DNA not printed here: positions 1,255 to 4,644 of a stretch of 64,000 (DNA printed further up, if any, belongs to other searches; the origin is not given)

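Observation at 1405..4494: Giant metallophosphoesterase-NTPase fusion: candidate uncharacterised single-gene defence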

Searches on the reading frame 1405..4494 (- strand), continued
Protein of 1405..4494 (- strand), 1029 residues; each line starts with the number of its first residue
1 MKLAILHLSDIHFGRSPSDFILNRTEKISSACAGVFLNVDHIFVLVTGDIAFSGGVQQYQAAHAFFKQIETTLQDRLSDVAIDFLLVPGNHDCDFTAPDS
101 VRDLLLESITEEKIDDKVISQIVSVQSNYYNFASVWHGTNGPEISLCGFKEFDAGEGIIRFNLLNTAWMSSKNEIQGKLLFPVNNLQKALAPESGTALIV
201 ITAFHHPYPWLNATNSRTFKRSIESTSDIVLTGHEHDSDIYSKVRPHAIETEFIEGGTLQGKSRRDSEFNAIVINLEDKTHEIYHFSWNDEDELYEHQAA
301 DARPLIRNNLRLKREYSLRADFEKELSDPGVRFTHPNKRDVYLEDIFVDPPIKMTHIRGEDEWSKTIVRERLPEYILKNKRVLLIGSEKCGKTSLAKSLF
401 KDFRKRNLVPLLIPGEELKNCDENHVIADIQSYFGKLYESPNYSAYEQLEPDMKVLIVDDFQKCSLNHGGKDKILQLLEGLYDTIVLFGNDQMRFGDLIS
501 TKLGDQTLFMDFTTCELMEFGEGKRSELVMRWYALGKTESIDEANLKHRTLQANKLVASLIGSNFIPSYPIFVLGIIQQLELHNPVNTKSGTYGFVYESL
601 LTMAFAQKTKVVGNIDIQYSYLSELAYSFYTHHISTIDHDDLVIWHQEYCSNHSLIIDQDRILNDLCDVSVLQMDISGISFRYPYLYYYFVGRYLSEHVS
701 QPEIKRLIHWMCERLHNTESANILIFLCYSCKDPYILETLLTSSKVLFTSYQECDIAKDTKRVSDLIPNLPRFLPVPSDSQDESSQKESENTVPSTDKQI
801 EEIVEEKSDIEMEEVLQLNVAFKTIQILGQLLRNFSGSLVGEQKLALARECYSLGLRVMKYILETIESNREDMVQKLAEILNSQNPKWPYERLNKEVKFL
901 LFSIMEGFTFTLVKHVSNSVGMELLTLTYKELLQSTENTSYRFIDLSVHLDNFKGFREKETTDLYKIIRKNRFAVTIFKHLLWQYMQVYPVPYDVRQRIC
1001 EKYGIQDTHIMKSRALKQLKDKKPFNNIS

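Call 21: find_encoding_contigs(protein=window:1405-4494:-, flank=10000, max_places=5)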
Protein window:1405-4494:- (1029 aa): 19 contigs read that carry it; 5 places shown.
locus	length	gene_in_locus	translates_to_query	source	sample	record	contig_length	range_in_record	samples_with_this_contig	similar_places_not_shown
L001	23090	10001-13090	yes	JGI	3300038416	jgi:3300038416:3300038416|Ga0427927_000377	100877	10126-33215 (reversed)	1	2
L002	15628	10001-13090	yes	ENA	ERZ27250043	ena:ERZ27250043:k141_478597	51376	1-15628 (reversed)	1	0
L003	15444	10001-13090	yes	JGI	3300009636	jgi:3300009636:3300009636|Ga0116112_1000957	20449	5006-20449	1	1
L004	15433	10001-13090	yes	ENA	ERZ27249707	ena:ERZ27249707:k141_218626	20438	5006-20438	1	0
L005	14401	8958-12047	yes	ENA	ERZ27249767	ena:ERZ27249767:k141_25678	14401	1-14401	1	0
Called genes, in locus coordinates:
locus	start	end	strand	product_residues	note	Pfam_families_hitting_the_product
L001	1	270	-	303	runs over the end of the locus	-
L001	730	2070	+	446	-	PF08378:NERD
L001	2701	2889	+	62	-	-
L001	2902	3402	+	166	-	PF13274:SocA_Panacea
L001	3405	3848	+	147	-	-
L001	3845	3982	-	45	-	-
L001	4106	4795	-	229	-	-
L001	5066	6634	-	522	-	-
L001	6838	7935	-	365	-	PF00589:Phage_integrase (weak)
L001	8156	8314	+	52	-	-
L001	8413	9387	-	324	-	PF00589:Phage_integrase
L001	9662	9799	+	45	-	-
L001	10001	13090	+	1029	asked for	PF00149:Metallophos, PF24406:nSTAND_NTPase4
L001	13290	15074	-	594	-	PF13576:Pentapeptide_3 (faint)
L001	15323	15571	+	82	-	PF02604:PhdYeFM_antitox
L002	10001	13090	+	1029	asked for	PF00149:Metallophos, PF24406:nSTAND_NTPase4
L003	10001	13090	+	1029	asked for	PF00149:Metallophos, PF24406:nSTAND_NTPase4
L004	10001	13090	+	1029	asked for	PF00149:Metallophos, PF24406:nSTAND_NTPase4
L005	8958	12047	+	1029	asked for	PF00149:Metallophos, PF24406:nSTAND_NTPase4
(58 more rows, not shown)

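Call 22: find_encoding_contigs(protein=P0004, flank=10000, max_places=1)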
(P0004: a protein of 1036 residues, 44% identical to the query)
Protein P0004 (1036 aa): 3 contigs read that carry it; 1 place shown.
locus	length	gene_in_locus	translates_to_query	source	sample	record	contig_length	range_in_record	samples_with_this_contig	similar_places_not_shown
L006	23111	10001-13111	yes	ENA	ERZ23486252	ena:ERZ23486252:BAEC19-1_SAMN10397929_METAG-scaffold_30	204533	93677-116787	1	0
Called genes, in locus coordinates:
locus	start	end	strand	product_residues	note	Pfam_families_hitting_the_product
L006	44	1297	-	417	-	PF14470:bPH_3 (faint), PF03703:bPH_2 (weak)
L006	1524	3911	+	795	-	PF01841:Transglut_core, PF13559:DUF4129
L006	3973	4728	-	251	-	PF00005:ABC_tran, PF13304:AAA_21 (faint)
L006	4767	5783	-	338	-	PF13379:NMT1_2, PF09084:NMT1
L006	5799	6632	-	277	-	PF00528:BPD_transp_1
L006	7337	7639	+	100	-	PF01381:HTH_3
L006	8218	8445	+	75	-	-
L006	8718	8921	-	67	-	-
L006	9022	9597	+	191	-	-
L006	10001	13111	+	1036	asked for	PF00149:Metallophos, PF24406:nSTAND_NTPase4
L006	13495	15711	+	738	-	PF27998:ArabinogalactanP (faint), PF11369:DUF3160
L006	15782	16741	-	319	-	PF00696:AA_kinase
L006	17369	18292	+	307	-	PF04055:Radical_SAM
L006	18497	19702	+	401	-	PF01053:Cys_Met_Meta_PP, PF01041:DegT_DnrJ_EryC1, PF01212:Beta_elim_lyase (faint), PF00266:Aminotran_5 (weak)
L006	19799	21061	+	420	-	PF00005:ABC_tran, PF13304:AAA_21 (faint), PF14524:Wzt_C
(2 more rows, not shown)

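Call 23: find_encoding_contigs(protein=P0013, flank=10000, max_places=1)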
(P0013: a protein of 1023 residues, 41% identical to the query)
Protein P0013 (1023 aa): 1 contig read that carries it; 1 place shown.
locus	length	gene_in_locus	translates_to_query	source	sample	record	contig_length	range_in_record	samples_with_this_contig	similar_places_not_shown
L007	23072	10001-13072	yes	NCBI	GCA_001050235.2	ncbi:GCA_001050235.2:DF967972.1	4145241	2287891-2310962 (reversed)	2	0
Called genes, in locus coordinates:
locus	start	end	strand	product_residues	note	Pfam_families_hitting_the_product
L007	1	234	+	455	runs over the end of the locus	PF01225:Mur_ligase, PF21799:MurD-like_N (faint), PF08245:Mur_ligase_M, PF02875:Mur_ligase_C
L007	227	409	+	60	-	-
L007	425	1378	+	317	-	PF01565:FAD_binding_4, PF02873:MurB_C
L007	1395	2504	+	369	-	PF01820:Dala_Dala_lig_N, PF02786:CPSase_L_D2, PF07478:Dala_Dala_lig_C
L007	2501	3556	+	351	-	PF08478:POTRA_1 (weak)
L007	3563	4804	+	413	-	PF00012:HSP70 (faint), PF11104:PilM_2, PF14450:FtsA, PF02491:SHS2_FTSA, PF06277:EutA (weak), PF06723:MreB_Mbl, PF08841:DDR (weak), PF14450:FtsA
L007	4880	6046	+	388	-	PF00091:Tubulin, PF12327:FtsZ_C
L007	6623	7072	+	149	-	PF22811:Zn_ribbon_NrdR, PF03477:ATP-cone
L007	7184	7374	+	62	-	PF00317:Ribonuc_red_lgN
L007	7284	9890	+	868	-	PF00317:Ribonuc_red_lgN, PF02867:Ribonuc_red_lgC, PF12637:TSCPD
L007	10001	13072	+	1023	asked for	PF00149:Metallophos, PF20720:nSTAND3 (faint), PF24406:nSTAND_NTPase4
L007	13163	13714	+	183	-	PF01797:Y1_Tnp (weak)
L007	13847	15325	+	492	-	PF00450:Peptidase_S10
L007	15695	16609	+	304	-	PF07728:AAA_5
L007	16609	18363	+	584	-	PF11775:CobT_C (faint)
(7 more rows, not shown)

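Call 24: find_encoding_contigs(protein=P0043, flank=10000, max_places=1)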
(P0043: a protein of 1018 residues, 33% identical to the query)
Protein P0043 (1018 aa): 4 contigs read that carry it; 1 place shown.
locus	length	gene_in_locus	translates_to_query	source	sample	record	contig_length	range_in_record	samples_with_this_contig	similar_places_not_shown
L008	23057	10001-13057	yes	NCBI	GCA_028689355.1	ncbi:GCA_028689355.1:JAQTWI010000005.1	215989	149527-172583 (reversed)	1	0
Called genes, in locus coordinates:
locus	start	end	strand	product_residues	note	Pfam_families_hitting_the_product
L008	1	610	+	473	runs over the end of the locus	-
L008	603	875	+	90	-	PF01541:GIY-YIG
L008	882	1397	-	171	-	-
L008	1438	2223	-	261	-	-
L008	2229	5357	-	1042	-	PF04313:HSDR_N, PF04851:ResIII, PF18766:SWI2_SNF2, PF22679:T1R_D3-like, PF11867:T1RH-like_C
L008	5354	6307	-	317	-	PF14088:DUF4268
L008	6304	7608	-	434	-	PF01420:Methylase_S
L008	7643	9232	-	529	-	PF12161:HsdM_N, PF02384:N6_Mtase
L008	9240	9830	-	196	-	PF00239:Resolvase, PF02796:HTH_7 (weak)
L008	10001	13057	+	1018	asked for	PF00149:Metallophos (weak), PF24406:nSTAND_NTPase4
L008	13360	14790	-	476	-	PF05598:DUF772, PF01609:DDE_Tnp_1, PF13751:DDE_Tnp_1_6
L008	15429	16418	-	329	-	-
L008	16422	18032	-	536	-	PF08019:EptA_B_N, PF00884:Sulfatase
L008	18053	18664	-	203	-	PF13580:SIS_2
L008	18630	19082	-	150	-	PF02308:MgtC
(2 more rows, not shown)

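Call 25: find_encoding_contigs(protein=P0092, flank=10000, max_places=1)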
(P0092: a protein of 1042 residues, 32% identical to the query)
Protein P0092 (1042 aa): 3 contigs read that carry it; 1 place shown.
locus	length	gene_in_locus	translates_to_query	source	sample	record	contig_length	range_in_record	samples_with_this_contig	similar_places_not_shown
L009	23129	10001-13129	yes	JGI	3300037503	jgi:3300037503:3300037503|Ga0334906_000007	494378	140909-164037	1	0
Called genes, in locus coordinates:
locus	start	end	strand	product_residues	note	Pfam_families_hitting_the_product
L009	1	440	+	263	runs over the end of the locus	PF21321:HTH_66, PF04255:DUF433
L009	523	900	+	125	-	PF18478:PIN_10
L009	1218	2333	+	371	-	PF01609:DDE_Tnp_1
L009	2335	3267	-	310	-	PF13643:DUF4145 (weak)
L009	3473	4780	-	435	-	-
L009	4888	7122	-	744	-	PF02171:Piwi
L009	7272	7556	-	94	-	PF13560:HTH_31 (weak), PF12844:HTH_19, PF01381:HTH_3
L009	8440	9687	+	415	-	PF01609:DDE_Tnp_1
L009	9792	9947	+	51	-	-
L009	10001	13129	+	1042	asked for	PF00149:Metallophos, PF24406:nSTAND_NTPase4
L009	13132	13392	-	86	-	-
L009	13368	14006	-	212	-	-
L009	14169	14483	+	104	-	PF01381:HTH_3 (weak)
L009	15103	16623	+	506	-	PF04434:SWIM (weak), PF01609:DDE_Tnp_1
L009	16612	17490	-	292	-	-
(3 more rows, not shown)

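Call 27: find_encoding_contigs(protein=P0108, flank=10000, max_places=1)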
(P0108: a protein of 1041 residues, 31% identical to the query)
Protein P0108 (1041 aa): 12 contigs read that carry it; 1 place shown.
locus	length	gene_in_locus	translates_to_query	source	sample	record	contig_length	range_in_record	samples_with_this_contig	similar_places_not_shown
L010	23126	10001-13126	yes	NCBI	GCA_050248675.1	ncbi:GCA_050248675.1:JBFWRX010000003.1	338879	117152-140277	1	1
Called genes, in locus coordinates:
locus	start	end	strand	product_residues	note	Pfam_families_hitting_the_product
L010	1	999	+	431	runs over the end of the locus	PF00815:Histidinol_dh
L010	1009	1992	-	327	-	PF13483:Lactamase_B_3, PF12706:Lactamase_B_2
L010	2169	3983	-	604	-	PF12697:Abhydrolase_6 (weak)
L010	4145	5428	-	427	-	-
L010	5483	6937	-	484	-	PF01425:Amidase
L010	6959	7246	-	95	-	PF02686:GatC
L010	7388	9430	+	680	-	-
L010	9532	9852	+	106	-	PF01420:Methylase_S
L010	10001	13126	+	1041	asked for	PF00149:Metallophos, PF24406:nSTAND_NTPase4 (weak)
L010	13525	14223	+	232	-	PF12686:DUF3800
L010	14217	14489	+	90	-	-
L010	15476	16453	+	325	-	-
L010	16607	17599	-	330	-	PF12006:DUF3500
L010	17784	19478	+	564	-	PF00528:BPD_transp_1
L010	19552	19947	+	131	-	PF06514:PsbU (weak), PF12836:HHH_3, PF14520:HHH_5 (faint), PF00633:HHH (weak)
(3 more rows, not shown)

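Call 28: find_encoding_contigs(protein=P0114, flank=10000, max_places=1)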
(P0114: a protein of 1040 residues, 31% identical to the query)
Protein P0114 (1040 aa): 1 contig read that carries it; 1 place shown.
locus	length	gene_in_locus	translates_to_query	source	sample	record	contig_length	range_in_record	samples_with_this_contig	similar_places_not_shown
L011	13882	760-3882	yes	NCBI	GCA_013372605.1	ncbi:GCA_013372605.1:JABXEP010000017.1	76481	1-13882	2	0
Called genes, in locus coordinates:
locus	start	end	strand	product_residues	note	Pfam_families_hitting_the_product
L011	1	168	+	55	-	?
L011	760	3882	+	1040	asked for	PF00149:Metallophos, PF24406:nSTAND_NTPase4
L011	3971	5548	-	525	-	PF00070:Pyr_redox (faint), PF00890:FAD_binding_2 (weak), PF01266:DAO, PF01593:Amino_oxidase, PF03486:HI0933_like (faint), PF07992:Pyr_redox_2 (faint), PF13450:NAD_binding_8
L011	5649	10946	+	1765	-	PF00069:Pkinase, PF07714:PK_Tyr_Ser-Thr, PF13191:AAA_16, PF01590:GAF, PF13185:GAF_2, PF00512:HisKA (faint), PF02518:HATPase_c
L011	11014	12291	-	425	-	PF06689:zf-C4_ClpX, PF07724:AAA_2, PF13401:AAA_22 (faint), PF00004:AAA, PF07728:AAA_5 (weak), PF10431:ClpB_D2-small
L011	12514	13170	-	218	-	-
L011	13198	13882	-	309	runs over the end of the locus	-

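Call 29: find_encoding_contigs(protein=P0025, flank=10000, max_places=1)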
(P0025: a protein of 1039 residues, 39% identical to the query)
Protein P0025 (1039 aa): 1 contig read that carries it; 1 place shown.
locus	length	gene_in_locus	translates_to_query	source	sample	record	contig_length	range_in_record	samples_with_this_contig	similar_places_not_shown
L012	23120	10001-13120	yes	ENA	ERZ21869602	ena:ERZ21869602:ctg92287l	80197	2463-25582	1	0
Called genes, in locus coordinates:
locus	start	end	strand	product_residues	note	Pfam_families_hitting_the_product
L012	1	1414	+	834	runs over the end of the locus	PF02861:Clp_N, PF02861:Clp_N, PF23569:NBD_SMAX1 (weak), PF00004:AAA, PF17871:AAA_lid_9, PF07724:AAA_2, PF07728:AAA_5, PF10431:ClpB_D2-small, +6 more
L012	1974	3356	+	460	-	PF18073:Zn_ribbon_LapB, PF03796:DnaB_C (faint), PF06745:ATPase, PF13481:AAA_25, PF23442:DUF7125 (weak), PF13401:AAA_22 (weak), PF05362:Lon_C (faint), PF13541:ChlI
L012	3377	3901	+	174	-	PF19928:DUF6391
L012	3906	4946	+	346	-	PF06144:DNA_pol3_delta, PF21694:DNA_pol3_delta_C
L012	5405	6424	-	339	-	PF01073:3Beta_HSD (weak), PF01370:Epimerase, PF02719:Polysacc_synt_2 (weak), PF04321:RmlD_sub_bind, PF05368:NmrA (faint), PF16363:GDP_Man_Dehyd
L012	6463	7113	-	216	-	PF00923:TAL_FSA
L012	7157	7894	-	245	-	PF12679:ABC2_membrane_2 (weak), PF12698:ABC2_membrane_3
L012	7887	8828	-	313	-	PF00005:ABC_tran, PF13304:AAA_21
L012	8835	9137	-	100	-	PF01022:HTH_5 (weak), PF13601:HTH_34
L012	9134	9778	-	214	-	-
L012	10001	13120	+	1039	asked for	PF00149:Metallophos, PF24406:nSTAND_NTPase4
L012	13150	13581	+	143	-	PF00472:RF-1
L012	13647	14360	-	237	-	PF11716:MDMPI_N, PF12867:DinB_2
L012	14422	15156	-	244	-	-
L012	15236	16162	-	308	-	PF00892:EamA, PF06027:SLC35F (weak), PF00892:EamA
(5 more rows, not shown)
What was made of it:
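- About half of the eight individually inspected homologue contexts are housekeeping (calls 22, 23, 28, 29). Four of eight inspected homologues sit among housekeeping genes (calls 22, 23, 28, 29).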

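Call 30: find_encoding_contigs(protein=P0080, flank=10000, max_places=1)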
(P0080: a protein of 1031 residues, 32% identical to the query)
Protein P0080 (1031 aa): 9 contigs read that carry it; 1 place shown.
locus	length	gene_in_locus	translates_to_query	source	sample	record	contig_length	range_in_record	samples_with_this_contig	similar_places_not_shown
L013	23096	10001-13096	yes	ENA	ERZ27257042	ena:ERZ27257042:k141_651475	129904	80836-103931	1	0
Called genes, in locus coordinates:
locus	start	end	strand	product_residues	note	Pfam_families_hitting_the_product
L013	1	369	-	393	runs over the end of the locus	PF00899:ThiF, PF00581:Rhodanese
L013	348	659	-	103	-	-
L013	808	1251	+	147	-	PF16798:DUF5069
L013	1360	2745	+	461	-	PF00202:Aminotran_3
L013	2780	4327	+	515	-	PF00171:Aldedh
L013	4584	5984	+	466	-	-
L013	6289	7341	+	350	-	PF00108:Thiolase_N, PF02803:Thiolase_C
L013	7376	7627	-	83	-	-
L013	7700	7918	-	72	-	PF04255:DUF433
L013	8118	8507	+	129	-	-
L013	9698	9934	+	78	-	PF02803:Thiolase_C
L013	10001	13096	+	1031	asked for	PF00149:Metallophos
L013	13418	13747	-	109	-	-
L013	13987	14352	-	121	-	PF13744:HTH_37 (faint), PF01381:HTH_3 (weak), PF13560:HTH_31 (weak)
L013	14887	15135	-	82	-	-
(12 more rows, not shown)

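Call 31: predict_structure(alignment_id=A1)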
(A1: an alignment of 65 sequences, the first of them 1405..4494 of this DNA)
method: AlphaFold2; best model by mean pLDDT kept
length: 1029 residues; sequences in the alignment: 65
mean_pLDDT: 83.6   pTM: 0.67
mean pLDDT of the five models: 83.6, 82.6, 81.8, 81.4, 80.9
residues with pLDDT >= 90: 490; 70-90: 389; 50-70: 74; < 50: 76
segments of 3 or more residues with pLDDT < 50: 358-364, 501-505, 775-812, 1008-1029
pLDDT, mean of each block of 10 residues (from residue 1): 95 83 94 93 96 94 96 93 95 91 89 84 94 88 77 86 94 91 82 74 95 92 90 83 72 92 89 93 95 91 81 77 90 83 91 65 59 91 88 94 89 93 93 92 82 93 86 91 94 60 56 85 85 80 84 81 70 87 64 71 72 76 96 92 96 93 88 88 89 95 95 86 88 92 92 94 77 46 37 32 33 70 90 88 95 96 88 83 82 86 86 90 92 95 95 88 94 91 76 83 67 34 34
secondary structure, 60 per line:
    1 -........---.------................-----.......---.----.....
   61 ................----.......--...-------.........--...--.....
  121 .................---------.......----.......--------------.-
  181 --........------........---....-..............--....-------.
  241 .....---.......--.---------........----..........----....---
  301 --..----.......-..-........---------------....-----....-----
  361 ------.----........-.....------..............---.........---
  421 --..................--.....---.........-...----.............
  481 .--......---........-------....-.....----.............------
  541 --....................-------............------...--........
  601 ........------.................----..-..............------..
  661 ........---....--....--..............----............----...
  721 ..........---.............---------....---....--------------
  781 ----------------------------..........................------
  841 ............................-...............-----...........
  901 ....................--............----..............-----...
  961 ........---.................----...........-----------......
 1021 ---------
elements in order (helices of 4 or more, strands of 3 or more residues): E2-9 H20-35 E41-47 H56-76 E81-87 H100-108 H116-137 E147-153 E158-164 H183-190 E197-204 H213-226 E229-232 E240-245 E249-255 E268-275 E280-289 E294-297 H309-315 H320-327 H343-346 E352-355 H372-379 E381-385 H392-405 E409-414 H423-437 E438-440 H443-447 E454-459 H468-481 E484-489 H493-500 H508-511 E513-517 H522-534 H543-562 H570-581 H593-608 H615-631 H639-652 H659-668 E672-675 E678-681 H684-697 H702-713 H718-730 H734-746 H756-759 H763-766 H809-834 H841-868 H870-884 H890-920 H923-934 H939-952 H958-968 H972-988 H993-1003 H1015-1020
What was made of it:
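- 2395..2934 (-): Residues 521-700: helical and winged-helix domains of the STAND module (Pfam nSTAND_NTPase4 at 636-691). Secondary structure from call 31.
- Checked: It is almost all helix from residue 520 to 1005, with a disordered acidic linker at 775-812 (call 31).
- Model pLDDT 83.6 (call 31).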
